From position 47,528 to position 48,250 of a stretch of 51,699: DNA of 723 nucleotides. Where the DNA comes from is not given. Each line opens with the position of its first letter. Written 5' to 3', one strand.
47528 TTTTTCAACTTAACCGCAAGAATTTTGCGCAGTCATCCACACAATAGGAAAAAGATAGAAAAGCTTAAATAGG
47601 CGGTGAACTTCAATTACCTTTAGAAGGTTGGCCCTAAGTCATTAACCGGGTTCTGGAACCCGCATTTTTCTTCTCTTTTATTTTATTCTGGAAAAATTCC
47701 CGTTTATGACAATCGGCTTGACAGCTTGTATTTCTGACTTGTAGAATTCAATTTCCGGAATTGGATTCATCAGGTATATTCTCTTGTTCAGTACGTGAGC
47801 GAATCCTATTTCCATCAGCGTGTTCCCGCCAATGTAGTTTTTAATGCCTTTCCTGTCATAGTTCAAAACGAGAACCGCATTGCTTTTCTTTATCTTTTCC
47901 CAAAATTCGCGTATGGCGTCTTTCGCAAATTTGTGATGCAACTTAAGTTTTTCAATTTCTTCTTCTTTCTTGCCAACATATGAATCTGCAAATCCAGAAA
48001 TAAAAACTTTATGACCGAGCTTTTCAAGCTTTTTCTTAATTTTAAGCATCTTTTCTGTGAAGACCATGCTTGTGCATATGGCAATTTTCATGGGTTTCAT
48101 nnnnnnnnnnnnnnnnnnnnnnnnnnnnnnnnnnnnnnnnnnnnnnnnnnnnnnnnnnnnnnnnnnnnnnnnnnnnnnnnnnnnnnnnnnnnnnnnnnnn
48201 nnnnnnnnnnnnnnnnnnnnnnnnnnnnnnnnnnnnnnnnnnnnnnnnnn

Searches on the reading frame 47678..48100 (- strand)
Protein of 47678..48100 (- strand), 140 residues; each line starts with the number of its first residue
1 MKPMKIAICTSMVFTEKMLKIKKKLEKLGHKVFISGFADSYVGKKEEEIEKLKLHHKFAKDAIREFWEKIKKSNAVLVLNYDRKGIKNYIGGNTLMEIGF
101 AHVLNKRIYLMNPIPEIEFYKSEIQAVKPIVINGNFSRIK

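Call 72: search_protein_families(library=pfam, proteins=[window:47678-48100:-], max_evalue=0.01)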
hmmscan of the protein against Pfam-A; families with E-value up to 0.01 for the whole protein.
window:47678-48100:- (140 aa): 1 family
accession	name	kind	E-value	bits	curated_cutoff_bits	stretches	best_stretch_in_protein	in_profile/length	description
PF05014.21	Nuc_deoxyrib_tr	-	0.0075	16.8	28.8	1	9-111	4-96/117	Nucleoside 2-deoxyribosyltransferase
